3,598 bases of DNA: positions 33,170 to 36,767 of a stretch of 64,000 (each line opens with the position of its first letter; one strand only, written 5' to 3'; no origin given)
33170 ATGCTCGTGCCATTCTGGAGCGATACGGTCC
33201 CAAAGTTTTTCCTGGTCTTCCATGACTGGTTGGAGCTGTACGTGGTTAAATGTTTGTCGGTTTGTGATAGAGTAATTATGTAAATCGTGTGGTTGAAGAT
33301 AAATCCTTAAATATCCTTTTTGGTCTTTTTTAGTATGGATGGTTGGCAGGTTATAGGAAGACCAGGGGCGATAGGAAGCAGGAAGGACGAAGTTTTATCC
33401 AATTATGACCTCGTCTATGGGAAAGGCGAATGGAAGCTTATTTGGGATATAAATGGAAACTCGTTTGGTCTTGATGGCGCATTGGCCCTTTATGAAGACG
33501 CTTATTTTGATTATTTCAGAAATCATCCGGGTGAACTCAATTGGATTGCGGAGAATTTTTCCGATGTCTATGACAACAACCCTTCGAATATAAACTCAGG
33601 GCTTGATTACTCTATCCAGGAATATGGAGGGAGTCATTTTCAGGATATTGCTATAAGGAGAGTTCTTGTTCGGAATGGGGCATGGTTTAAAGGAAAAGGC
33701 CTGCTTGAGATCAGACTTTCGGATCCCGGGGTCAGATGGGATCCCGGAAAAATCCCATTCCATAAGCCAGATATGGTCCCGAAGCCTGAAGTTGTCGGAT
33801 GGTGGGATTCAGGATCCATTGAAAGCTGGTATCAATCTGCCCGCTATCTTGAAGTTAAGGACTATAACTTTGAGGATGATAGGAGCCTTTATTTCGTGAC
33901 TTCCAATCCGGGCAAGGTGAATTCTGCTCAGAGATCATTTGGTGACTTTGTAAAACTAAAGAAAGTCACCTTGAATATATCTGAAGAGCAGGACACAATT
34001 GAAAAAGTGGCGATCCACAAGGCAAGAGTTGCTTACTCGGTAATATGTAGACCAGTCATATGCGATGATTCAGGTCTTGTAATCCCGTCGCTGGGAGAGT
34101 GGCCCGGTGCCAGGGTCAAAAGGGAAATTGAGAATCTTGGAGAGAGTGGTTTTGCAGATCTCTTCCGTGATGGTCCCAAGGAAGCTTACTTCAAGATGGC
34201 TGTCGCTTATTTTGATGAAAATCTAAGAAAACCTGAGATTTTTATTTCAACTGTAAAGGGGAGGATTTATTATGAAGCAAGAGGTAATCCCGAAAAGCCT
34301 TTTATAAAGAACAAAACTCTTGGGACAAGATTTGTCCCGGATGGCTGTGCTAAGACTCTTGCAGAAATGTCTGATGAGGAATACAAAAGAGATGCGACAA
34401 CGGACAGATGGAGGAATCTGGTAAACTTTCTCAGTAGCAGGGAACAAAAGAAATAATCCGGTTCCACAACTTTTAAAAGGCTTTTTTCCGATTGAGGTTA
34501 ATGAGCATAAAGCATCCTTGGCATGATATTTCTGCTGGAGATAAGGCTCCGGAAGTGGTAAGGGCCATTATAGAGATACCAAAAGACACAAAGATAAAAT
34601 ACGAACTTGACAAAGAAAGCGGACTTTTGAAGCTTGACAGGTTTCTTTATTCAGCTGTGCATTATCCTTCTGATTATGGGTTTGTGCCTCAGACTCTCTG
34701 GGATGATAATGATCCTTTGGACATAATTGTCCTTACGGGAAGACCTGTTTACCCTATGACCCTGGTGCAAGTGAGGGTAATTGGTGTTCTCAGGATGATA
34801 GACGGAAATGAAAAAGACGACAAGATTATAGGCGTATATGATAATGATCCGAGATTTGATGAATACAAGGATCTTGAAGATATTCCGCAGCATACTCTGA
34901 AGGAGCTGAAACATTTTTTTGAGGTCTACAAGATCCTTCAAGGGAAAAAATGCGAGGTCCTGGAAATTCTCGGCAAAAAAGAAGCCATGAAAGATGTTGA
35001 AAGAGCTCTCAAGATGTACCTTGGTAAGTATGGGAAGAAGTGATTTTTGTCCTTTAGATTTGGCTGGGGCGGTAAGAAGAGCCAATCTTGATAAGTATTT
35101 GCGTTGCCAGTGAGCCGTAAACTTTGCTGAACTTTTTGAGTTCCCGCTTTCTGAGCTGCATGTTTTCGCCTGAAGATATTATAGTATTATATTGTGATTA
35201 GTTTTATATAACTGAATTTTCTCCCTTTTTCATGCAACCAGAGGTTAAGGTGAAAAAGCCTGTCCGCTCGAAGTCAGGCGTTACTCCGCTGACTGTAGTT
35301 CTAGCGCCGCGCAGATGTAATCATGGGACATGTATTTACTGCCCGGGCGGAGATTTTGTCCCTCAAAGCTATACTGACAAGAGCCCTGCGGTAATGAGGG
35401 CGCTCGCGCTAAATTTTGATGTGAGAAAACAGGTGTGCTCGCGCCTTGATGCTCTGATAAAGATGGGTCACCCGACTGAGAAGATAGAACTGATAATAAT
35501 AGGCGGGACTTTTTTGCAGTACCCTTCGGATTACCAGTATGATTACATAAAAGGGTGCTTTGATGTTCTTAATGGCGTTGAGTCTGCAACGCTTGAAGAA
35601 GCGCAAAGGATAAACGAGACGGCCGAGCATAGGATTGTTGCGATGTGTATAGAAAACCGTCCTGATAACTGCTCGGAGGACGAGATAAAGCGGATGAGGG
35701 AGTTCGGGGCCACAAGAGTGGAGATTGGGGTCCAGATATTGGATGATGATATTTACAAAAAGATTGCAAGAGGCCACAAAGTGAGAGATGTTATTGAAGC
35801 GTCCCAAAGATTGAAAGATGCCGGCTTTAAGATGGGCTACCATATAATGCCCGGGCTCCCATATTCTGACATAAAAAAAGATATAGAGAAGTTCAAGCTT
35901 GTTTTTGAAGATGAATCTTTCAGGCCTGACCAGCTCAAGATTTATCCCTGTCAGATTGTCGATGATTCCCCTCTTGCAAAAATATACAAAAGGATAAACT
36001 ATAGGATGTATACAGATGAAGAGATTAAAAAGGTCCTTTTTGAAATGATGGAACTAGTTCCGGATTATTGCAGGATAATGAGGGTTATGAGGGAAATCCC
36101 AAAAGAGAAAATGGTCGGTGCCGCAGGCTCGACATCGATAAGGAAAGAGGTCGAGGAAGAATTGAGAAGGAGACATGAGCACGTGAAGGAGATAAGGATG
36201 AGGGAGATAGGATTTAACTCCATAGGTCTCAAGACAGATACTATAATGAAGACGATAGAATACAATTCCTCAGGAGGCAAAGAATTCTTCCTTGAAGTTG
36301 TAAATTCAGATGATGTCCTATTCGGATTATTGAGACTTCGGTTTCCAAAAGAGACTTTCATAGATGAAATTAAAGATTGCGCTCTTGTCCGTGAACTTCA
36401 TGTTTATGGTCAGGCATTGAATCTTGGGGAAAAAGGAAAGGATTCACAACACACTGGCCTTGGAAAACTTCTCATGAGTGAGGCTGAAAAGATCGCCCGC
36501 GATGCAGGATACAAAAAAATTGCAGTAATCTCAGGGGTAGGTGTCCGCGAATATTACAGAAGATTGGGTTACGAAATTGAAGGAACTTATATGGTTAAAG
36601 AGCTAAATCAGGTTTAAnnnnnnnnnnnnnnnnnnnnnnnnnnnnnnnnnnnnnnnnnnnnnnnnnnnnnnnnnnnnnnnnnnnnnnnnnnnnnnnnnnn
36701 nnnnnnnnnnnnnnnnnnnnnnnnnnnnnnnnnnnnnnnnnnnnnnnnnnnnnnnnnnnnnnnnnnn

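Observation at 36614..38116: Tandem pair of propeptide-less HslV/proteasome-beta-like Ntn hydrolases with conserved C-terminal extensions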

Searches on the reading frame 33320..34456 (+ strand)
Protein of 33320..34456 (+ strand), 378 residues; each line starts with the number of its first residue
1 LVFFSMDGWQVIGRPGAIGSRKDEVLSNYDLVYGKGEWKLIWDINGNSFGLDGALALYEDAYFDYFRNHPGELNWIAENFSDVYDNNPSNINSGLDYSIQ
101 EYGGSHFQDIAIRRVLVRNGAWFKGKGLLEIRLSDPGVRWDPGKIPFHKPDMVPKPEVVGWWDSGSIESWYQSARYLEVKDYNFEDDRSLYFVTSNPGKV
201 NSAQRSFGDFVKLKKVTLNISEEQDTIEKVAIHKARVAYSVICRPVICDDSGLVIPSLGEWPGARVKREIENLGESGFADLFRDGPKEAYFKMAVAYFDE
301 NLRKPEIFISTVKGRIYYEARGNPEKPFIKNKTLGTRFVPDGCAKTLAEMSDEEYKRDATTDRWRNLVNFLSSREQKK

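Call 18: search_protein_families(library=pfam, proteins=[window:33320-34456:+], max_evalue=0.001)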
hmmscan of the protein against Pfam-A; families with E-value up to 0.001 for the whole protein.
window:33320-34456:+ (378 aa): 1 family
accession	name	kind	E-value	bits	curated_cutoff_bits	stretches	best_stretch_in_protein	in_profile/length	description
PF01725.21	Ham1p_like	-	4.4e-23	82.6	22.5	1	190-356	1-171/186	Ham1 family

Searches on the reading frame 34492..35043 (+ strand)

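Call 18: search_protein_families(library=pfam, proteins=[window:34492-35043:+], max_evalue=0.001)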
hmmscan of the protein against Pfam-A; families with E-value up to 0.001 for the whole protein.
window:34492-35043:+ (183 aa): 1 family
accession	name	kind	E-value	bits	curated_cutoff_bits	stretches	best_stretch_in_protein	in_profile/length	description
PF00719.24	Pyrophosphatase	-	3.3e-58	196.3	23.5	1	25-176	1-152/153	Inorganic pyrophosphatase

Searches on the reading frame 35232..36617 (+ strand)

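Call 18: search_protein_families(library=pfam, proteins=[window:35232-36617:+], max_evalue=0.001)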
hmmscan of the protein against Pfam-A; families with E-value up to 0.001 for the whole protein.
window:35232-36617:+ (461 aa): 3 families
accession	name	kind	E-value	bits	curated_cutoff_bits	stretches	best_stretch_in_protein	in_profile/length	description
PF04055.27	Radical_SAM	-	3.2e-17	63.7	29.5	1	27-219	5-164/166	Radical SAM superfamily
PF16199.10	Radical_SAM_C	-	4.4e-16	59.2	31.9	1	232-311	1-83/85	Radical_SAM C-terminal domain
PF00583.31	Acetyltransf_1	-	8.7e-05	23.2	20.7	1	354-447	37-116/116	Acetyltransferase (GNAT) family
